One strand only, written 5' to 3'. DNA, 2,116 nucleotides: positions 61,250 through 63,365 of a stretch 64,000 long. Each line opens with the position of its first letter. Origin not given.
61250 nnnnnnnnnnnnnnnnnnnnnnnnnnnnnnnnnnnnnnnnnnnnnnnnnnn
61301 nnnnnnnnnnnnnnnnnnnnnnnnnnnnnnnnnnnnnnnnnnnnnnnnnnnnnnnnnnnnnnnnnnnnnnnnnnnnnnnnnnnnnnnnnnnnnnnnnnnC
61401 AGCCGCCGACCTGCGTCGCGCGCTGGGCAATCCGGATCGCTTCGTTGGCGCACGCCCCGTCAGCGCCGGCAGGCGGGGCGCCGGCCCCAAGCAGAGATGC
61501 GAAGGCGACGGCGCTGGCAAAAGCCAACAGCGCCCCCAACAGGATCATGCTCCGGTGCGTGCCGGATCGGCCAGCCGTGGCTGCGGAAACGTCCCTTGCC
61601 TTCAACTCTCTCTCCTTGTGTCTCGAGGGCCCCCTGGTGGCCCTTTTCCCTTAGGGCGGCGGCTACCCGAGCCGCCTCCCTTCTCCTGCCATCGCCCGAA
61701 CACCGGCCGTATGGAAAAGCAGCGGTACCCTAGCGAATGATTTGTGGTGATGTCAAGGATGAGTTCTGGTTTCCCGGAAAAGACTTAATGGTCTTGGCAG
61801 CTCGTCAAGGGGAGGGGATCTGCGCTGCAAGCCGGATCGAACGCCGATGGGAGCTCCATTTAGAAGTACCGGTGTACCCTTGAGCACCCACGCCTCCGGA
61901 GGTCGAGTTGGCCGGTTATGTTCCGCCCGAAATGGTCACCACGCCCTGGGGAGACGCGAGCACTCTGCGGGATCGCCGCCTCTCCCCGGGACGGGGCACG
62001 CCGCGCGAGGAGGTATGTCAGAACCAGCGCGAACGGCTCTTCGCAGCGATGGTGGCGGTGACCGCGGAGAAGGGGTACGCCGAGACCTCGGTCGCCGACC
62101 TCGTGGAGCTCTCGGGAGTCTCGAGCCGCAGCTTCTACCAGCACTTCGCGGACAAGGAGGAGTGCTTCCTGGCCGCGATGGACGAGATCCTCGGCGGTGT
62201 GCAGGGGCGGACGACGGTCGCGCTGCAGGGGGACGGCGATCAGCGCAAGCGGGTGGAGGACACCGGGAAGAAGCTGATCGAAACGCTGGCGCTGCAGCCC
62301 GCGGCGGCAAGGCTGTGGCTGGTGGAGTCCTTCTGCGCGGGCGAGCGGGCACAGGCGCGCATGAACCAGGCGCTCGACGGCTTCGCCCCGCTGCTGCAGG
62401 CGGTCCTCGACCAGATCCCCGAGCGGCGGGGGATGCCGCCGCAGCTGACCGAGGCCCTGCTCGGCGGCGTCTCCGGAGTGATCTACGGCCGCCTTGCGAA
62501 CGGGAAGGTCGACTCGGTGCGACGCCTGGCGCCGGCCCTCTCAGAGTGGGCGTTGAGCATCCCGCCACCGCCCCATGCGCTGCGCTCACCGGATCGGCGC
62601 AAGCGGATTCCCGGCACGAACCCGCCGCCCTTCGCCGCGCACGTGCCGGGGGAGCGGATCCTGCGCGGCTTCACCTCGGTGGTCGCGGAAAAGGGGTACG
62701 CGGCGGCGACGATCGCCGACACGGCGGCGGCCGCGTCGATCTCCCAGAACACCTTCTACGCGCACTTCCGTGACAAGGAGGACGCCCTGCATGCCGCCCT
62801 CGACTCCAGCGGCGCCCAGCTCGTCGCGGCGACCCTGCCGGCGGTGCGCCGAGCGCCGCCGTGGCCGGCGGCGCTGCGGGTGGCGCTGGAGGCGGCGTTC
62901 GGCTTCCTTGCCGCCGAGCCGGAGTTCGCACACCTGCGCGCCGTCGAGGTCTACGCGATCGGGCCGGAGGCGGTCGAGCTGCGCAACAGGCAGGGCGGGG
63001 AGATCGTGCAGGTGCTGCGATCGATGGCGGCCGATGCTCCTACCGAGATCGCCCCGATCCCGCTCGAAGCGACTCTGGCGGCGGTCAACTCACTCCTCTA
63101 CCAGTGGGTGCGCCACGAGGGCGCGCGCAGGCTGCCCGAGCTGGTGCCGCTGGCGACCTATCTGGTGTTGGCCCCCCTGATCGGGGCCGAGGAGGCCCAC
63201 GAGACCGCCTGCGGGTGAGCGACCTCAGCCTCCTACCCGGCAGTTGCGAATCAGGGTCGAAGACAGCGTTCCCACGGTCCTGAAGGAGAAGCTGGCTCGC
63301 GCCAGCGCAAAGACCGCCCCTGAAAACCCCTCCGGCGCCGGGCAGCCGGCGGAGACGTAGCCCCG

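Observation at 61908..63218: Single-chain tandem TetR (two HTH domains) divergent from the operon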

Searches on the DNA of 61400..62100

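Call 66: search_rna_families(source=window, start=61400, end=62100, threshold=evalue, max_evalue=1)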
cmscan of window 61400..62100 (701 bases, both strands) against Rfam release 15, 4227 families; matches with E-value up to 1: 0.
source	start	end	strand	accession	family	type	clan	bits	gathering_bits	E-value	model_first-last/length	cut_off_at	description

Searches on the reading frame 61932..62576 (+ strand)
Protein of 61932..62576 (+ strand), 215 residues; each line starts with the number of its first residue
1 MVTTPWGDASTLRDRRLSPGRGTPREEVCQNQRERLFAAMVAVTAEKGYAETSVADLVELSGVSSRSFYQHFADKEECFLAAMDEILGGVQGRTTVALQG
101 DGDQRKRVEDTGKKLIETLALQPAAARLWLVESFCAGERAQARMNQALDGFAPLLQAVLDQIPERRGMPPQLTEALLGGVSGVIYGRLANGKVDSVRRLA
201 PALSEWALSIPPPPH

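Call 50: search_solved_structures(query=window:61932-62576:+, max_evalue=10, show_alignments=0)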
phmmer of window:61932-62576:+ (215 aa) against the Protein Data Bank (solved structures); distinct sequences matched with E-value up to 10: 177 (the best 60 are shown).
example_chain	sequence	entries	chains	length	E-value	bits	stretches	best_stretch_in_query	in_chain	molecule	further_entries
3qbm_A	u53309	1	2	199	8.8e-07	32.5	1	30-101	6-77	TetR transcriptional regulator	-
3lwj_A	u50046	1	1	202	1.7e-06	31.5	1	23-111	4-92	Putative TetR-family transcriptional regulator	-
6a4l_A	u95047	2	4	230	4e-06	30.3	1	26-91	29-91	TetR family transcriptional regulator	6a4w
5d18_A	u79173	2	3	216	4.1e-06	30.2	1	26-91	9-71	TetR family transcriptional regulator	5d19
3hgg_A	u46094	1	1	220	6.9e-06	29.5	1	22-86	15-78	CmeR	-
3hgy_A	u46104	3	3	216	6.9e-06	29.5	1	22-86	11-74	CmeR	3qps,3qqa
2qco_A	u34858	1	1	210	8.3e-06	29.3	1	22-86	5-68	CmeR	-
3nrg_A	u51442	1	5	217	1.2e-05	28.7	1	30-83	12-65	TetR family transcriptional regulator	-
2hyt_A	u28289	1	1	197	1.5e-05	28.4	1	30-182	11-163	TetR-family transcriptional regulator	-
5xay_A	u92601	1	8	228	1.6e-05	28.4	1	26-80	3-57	Gamma-butyrolactone receptor protein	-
5xaz_A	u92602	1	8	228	1.6e-05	28.3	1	26-80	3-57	Gamma-butyrolactone receptor protein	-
7eqe_A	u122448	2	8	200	2.9e-05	27.5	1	22-90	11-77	TetR/AcrR family transcriptional regulator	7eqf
9b7y_A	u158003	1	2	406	3e-05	27.5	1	31-175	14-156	Transcriptional repressor Mce3R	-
2iai_A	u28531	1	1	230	3.4e-05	27.2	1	33-147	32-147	Putative transcriptional regulator SCO3833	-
3vpr_A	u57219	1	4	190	5e-05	26.7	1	32-82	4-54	Transcriptional regulator, TetR family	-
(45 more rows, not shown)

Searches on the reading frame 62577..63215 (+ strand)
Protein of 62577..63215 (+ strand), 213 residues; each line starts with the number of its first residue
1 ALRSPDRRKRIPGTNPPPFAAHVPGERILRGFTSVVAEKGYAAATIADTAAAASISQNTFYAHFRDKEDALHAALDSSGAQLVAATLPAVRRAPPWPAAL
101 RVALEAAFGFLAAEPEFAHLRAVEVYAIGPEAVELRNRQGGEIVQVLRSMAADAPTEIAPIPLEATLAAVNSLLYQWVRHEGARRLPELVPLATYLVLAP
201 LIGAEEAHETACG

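Call 51: search_solved_structures(query=window:62577-63215:+, max_evalue=10, show_alignments=0)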
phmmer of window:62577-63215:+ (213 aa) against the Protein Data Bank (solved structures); distinct sequences matched with E-value up to 10: 121 (the best 60 are shown).
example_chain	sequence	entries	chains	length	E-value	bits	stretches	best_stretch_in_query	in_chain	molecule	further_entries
3vpr_A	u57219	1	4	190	3.3e-08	36.8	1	26-196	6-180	Transcriptional regulator, TetR family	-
2dg7_A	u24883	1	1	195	9.4e-07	32.1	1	26-208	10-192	putative transcriptional regulator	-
2of7_A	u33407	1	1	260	3.9e-06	30.1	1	32-193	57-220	Putative tetR-family transcriptional regulator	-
5d18_A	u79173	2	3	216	4.8e-06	29.8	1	26-93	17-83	TetR family transcriptional regulator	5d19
6a4l_A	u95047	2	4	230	6.1e-06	29.4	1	26-93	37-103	TetR family transcriptional regulator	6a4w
5gpa_A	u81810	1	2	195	1.4e-05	28.3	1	27-126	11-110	Transcriptional regulator (TetR/AcrR family)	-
5gp9_A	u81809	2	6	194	1.5e-05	28.2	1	27-126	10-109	Transcriptional regulator (TetR/AcrR family)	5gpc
4g12_A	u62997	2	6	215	1.6e-05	28.1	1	28-154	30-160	Probable transcriptional regulatory protein (Probably TETR-FAMILY)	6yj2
3dcf_A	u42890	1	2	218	1.6e-05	28.1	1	27-198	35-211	transcriptional regulator of the TetR/AcrR family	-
6yl2_B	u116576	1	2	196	2.1e-05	27.7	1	30-154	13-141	Probable transcriptional regulatory protein (Probably TetR-family)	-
3vuq_A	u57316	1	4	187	0.00016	24.8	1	21-105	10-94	Transcriptional regulator (TetR/AcrR family)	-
3whb_A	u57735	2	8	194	0.00027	24.1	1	28-126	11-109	Fatty acid metabolism regulator protein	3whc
3lwj_A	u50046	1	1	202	0.0003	23.9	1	27-85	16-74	Putative TetR-family transcriptional regulator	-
1vi0_A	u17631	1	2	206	0.00031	23.9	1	28-126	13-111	transcriptional regulator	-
3pas_A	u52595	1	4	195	0.00032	23.8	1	32-126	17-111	TetR family transcription regulator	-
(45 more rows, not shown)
